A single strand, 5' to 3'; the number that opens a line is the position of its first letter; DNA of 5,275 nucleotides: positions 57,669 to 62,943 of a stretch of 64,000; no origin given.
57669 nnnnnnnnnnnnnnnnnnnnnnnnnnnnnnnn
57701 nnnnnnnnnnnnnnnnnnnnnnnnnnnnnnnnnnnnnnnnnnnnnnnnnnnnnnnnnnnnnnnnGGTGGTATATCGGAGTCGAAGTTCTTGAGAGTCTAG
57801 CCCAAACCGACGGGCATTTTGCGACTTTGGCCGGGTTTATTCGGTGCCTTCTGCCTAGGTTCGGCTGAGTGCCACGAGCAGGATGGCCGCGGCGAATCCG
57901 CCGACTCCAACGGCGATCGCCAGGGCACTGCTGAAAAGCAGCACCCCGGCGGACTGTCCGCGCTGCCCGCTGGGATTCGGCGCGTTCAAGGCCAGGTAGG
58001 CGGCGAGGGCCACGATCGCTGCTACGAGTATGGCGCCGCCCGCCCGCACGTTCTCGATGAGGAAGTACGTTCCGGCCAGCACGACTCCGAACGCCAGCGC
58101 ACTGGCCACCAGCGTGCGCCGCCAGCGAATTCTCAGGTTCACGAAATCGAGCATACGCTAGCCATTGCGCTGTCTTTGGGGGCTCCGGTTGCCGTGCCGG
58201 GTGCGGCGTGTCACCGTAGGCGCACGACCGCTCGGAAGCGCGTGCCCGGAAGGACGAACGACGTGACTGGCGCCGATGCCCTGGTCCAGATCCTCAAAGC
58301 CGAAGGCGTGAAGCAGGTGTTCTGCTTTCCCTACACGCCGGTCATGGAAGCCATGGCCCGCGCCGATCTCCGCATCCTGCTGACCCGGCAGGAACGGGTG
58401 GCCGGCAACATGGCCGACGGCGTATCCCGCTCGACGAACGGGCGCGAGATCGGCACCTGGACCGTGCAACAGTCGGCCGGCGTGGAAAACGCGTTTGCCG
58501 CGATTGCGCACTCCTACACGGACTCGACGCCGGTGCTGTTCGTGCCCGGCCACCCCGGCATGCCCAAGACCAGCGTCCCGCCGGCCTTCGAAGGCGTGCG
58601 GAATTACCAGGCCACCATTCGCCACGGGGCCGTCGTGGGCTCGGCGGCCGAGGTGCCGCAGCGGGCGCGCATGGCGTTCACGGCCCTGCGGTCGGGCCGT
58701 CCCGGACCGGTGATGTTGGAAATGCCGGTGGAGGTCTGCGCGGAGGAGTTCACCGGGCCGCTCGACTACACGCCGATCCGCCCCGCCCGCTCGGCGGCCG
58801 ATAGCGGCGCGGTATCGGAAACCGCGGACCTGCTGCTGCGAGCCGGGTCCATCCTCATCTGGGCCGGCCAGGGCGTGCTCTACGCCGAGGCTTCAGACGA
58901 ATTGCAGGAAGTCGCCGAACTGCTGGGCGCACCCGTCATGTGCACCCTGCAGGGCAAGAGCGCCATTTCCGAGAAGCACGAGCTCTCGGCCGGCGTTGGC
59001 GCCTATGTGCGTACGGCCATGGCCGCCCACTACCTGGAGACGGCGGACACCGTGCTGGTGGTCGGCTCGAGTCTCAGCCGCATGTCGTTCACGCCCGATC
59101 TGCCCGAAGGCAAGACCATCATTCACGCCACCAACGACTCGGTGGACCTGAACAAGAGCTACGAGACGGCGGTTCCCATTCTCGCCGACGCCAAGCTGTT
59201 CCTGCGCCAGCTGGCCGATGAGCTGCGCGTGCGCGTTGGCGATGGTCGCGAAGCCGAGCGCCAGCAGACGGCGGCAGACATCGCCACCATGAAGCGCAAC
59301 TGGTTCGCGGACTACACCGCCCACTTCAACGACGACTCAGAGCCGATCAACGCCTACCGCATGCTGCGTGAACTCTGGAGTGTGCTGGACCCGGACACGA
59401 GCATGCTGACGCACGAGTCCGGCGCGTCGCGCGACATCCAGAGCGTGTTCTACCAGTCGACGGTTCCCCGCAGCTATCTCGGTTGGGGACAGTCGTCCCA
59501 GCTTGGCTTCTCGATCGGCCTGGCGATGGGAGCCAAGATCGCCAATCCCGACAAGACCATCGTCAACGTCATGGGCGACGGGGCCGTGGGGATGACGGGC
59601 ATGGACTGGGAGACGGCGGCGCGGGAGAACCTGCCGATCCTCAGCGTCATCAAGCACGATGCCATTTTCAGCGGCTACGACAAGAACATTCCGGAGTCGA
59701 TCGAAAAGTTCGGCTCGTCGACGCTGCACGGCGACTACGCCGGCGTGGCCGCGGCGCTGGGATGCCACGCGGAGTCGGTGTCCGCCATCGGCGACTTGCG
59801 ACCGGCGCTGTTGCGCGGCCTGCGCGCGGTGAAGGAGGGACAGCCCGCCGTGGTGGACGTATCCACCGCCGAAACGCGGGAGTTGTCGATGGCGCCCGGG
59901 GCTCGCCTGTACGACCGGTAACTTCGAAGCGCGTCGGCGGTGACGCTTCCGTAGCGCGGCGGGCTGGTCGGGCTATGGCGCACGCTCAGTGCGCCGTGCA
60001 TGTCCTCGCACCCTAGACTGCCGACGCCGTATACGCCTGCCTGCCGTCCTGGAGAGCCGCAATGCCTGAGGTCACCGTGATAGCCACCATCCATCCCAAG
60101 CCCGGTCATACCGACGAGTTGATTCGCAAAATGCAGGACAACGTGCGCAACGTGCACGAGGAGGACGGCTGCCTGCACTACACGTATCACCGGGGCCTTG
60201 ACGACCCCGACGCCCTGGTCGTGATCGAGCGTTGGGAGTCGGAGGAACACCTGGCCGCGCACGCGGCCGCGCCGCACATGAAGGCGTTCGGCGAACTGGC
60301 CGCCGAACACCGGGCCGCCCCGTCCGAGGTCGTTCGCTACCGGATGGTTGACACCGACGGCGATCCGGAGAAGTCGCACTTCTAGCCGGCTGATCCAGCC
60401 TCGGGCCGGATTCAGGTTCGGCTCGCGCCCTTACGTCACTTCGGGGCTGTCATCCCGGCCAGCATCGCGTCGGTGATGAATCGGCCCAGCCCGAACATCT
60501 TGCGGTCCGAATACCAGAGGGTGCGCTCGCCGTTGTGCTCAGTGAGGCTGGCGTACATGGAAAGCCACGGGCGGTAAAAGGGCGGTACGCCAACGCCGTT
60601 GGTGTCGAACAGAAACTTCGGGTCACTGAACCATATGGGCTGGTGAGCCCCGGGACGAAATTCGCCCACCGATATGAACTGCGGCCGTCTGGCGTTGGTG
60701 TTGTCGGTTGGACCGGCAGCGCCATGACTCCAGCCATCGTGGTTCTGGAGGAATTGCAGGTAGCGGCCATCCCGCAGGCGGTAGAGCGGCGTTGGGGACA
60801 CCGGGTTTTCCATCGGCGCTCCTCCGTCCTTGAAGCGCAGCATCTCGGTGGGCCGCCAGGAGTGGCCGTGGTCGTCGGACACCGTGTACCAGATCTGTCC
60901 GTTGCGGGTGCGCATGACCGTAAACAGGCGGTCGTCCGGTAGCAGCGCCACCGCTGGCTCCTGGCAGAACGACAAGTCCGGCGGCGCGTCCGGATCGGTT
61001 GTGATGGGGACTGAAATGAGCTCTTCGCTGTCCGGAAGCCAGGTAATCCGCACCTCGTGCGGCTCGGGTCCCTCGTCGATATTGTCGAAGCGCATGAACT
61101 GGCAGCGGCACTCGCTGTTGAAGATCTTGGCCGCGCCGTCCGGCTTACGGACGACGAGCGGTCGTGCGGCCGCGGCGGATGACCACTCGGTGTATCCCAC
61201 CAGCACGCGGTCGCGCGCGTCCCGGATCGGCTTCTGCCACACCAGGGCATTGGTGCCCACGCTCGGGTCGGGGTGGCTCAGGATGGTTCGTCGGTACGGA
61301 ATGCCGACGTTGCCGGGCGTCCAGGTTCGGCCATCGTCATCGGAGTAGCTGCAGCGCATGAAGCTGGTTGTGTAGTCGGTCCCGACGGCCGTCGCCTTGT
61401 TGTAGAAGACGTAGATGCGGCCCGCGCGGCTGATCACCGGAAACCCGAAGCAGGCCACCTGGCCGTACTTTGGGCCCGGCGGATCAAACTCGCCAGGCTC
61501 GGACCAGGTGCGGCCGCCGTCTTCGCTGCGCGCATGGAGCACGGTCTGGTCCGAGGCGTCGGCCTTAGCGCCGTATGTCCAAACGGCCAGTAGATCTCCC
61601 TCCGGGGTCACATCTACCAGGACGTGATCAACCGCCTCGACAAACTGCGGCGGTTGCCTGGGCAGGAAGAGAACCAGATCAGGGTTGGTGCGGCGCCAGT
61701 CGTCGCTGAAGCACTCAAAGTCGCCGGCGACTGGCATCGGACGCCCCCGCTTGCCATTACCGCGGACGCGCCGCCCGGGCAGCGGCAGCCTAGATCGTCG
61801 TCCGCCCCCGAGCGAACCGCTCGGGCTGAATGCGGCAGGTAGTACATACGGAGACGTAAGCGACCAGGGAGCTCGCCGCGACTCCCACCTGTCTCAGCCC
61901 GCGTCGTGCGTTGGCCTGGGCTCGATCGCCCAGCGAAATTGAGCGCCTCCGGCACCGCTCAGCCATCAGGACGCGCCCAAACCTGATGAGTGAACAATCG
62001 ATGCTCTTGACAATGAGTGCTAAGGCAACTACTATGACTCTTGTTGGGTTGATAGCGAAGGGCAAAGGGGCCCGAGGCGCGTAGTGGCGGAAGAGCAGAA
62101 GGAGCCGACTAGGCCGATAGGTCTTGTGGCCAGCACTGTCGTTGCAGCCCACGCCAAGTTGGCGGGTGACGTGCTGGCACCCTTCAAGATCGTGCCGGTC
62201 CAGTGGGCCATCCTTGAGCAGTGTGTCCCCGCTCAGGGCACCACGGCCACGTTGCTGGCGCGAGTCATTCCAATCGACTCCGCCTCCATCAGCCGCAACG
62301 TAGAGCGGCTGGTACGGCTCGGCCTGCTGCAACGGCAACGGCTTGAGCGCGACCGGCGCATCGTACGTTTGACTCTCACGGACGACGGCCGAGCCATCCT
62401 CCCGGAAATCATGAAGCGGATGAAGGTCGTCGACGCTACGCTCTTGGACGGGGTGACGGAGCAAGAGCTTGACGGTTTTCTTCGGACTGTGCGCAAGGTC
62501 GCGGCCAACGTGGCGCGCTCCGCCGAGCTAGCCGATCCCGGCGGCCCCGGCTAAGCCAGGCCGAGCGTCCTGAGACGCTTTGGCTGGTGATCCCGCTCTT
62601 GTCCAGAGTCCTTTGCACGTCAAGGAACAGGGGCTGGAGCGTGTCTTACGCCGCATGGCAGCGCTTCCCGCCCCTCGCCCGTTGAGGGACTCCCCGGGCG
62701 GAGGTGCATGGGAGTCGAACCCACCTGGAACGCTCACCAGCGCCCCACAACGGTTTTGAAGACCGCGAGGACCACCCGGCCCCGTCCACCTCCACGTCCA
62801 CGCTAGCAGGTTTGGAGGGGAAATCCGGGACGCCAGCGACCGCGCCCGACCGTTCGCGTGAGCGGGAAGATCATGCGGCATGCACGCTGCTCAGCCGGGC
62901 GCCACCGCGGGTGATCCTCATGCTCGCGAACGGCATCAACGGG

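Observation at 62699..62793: Candidate tRNA-Sec (anticodon UCA) implying selenoprotein synthesis; possible integration hotspot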

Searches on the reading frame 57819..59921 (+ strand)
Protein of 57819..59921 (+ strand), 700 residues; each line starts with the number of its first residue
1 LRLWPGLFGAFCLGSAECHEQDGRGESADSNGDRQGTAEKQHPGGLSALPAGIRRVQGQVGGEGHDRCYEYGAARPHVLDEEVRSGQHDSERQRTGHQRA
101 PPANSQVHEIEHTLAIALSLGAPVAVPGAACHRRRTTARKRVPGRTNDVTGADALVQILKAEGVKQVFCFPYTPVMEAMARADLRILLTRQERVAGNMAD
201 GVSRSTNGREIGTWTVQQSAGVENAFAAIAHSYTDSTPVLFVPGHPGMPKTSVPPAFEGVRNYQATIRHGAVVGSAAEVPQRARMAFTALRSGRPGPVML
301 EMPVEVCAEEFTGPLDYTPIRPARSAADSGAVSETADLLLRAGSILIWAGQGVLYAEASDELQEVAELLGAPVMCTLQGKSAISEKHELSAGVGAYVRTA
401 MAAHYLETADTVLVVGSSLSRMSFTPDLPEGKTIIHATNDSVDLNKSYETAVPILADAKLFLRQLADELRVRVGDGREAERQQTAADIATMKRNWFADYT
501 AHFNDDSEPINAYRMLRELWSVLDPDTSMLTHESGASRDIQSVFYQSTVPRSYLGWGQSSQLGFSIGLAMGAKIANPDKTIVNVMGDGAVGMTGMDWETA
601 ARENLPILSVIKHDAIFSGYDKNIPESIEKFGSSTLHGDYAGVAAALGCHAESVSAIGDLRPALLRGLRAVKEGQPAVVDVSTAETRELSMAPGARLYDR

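Call 10: search_protein_families(library=pfam, proteins=[window:57819-59921:+])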
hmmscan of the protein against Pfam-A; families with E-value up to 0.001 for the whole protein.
window:57819-59921:+ (700 aa): 3 families
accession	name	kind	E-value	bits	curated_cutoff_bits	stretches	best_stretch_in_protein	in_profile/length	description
PF00205.28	TPP_enzyme_M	-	4.5e-32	111.1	30.4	1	333-465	2-137/137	Thiamine pyrophosphate enzyme, central domain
PF02775.26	TPP_enzyme_C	-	4.9e-23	82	21.9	1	544-681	12-151/151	Thiamine pyrophosphate enzyme, C-terminal TPP binding domain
PF02776.23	TPP_enzyme_N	-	2.4e-20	72.9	26.8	1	150-252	2-106/119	Thiamine pyrophosphate enzyme, N-terminal TPP binding domain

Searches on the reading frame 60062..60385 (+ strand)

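Call 10: search_protein_families(library=pfam, proteins=[window:60062-60385:+])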
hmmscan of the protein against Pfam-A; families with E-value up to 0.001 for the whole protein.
window:60062-60385:+ (107 aa): 2 families
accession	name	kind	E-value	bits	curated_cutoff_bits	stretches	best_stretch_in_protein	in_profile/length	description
PF03992.22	ABM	-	3.4e-22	78.8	23.1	1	4-77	2-76/78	Antibiotic biosynthesis monooxygenase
PF13826.12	Monooxy_af470-like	-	9.2e-05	23.2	25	1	20-85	25-88/118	Monooxygenase af470-like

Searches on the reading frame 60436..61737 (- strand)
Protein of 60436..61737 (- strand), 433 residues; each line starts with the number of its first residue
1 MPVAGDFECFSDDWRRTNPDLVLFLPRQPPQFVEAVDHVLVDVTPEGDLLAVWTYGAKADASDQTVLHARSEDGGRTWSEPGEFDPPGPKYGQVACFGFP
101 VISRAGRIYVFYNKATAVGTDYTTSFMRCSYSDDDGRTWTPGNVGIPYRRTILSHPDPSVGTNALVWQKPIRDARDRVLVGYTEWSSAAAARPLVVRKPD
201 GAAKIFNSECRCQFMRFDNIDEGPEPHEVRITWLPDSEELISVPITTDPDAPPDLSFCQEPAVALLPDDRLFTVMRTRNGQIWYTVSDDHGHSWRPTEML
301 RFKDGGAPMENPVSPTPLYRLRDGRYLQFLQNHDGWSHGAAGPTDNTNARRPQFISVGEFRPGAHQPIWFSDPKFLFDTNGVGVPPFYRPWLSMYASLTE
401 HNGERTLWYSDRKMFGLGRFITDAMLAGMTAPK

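Call 10: search_protein_families(library=pfam, proteins=[window:60436-61737:-])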
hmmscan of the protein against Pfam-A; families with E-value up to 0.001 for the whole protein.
window:60436-61737:- (433 aa): 2 families
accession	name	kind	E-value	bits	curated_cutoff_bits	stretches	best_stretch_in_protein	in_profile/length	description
PF13088.12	BNR_2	-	1.3e-16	61.2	31.4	1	47-330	1-227/277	BNR repeat-like domain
PF02012.26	BNR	-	1.7e-06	27.6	27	0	131-140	2-11/12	BNR/Asp-box repeat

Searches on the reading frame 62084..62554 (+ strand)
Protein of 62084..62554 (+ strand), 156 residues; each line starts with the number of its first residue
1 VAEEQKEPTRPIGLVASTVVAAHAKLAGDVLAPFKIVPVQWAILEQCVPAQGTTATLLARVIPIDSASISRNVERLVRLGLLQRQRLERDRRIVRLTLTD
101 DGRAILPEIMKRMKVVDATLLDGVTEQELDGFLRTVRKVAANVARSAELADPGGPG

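Call 10: search_protein_families(library=pfam, proteins=[window:62084-62554:+])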
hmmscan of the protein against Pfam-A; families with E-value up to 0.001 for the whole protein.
window:62084-62554:+ (156 aa): 5 families
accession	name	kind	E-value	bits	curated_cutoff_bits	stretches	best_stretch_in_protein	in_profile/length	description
PF12802.13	MarR_2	-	1.8e-09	38.1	27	1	38-93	5-61/61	MarR family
PF01047.28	MarR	-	5.8e-09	36.2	24.6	1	38-94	3-59/59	MarR family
PF13463.12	HTH_27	-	1.8e-07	31.7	22.2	1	39-102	4-68/68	Winged helix DNA-binding domain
PF22381.2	Staph_reg_Sar_Rot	-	0.00025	21.5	27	1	57-108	33-84/85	Transcriptional regulator SarA/Rot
PF12840.13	HTH_20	-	0.00025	21.4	27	1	38-82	4-48/51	Helix-turn-helix domain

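Call 23: find_encoding_contigs(protein=window:62084-62554:+, flank=10000, max_places=6)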
Protein window:62084-62554:+ (156 aa): 2 contigs read that carry it; 1 place shown.
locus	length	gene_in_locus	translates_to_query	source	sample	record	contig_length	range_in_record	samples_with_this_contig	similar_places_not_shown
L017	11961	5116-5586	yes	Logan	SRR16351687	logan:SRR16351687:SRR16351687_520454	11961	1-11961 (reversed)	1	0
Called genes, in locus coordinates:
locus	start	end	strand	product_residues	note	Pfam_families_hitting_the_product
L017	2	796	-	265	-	?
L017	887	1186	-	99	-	-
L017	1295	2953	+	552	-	PF02776:TPP_enzyme_N, PF00205:TPP_enzyme_M, PF02775:TPP_enzyme_C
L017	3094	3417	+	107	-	PF03992:ABM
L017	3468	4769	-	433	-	PF13088:BNR_2, PF02012:BNR (faint)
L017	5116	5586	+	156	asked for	PF01047:MarR, PF12802:MarR_2, PF13463:HTH_27 (weak)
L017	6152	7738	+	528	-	PF01547:SBP_bac_1, PF13416:SBP_bac_8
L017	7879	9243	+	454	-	PF13859:BNR_3 (weak), PF24316:Tli3 (faint), PF13088:BNR_2, PF02012:BNR (faint)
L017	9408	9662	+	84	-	-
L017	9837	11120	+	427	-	PF24316:Tli3 (faint), PF13859:BNR_3 (weak), PF13088:BNR_2, PF02012:BNR (faint)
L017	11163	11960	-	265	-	?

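Call 34: search_protein_families(library=pfam, proteins=[L017:7879-9243:+, L017:9408-9662:+, L017:9837-11120:+, L017:11163-11960:-], max_evalue=0.001)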
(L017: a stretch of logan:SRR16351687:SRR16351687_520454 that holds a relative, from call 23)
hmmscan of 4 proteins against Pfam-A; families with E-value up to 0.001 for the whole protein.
L017:7879-9243:+ (454 aa): 5 families
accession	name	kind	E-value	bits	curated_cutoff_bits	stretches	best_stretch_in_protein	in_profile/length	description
PF13088.12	BNR_2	-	1.5e-18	67.6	31.4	1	140-427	15-275/277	BNR repeat-like domain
PF13859.12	BNR_3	-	2.6e-08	34.1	27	1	113-379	2-251/308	BNR repeat-like domain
PF02012.26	BNR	-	5.6e-08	32.1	27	0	284-293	2-11/12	BNR/Asp-box repeat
PF24316.1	Tli3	-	2.7e-06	28.2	27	0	389-407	82-100/129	T6SS Tli3 immunity protein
PF14870.12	PSII_BNR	-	3.3e-05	23.7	27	0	385-423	249-286/303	Photosynthesis system II assembly factor YCF48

L017:9408-9662:+ (84 aa): 0 families

L017:9837-11120:+ (427 aa): 4 families
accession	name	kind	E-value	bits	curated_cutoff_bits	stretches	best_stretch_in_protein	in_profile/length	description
PF13088.12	BNR_2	-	3.1e-16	60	31.4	1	110-394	13-272/277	BNR repeat-like domain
PF02012.26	BNR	-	1.5e-06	27.7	27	0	258-268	2-12/12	BNR/Asp-box repeat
PF13859.12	BNR_3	-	7.5e-06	26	27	1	90-389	4-290/308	BNR repeat-like domain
PF24316.1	Tli3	-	1.7e-05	25.6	27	0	360-376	83-99/129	T6SS Tli3 immunity protein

L017:11163-11960:- (265 aa): 0 families

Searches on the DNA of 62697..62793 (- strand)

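Call 35: search_dna_similar(query=window:62697-62793:-, collection=ecoli_genomes, mode=distant, max_rows=3, max_evalue=1)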
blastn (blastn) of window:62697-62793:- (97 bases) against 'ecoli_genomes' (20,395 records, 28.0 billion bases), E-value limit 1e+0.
No match.
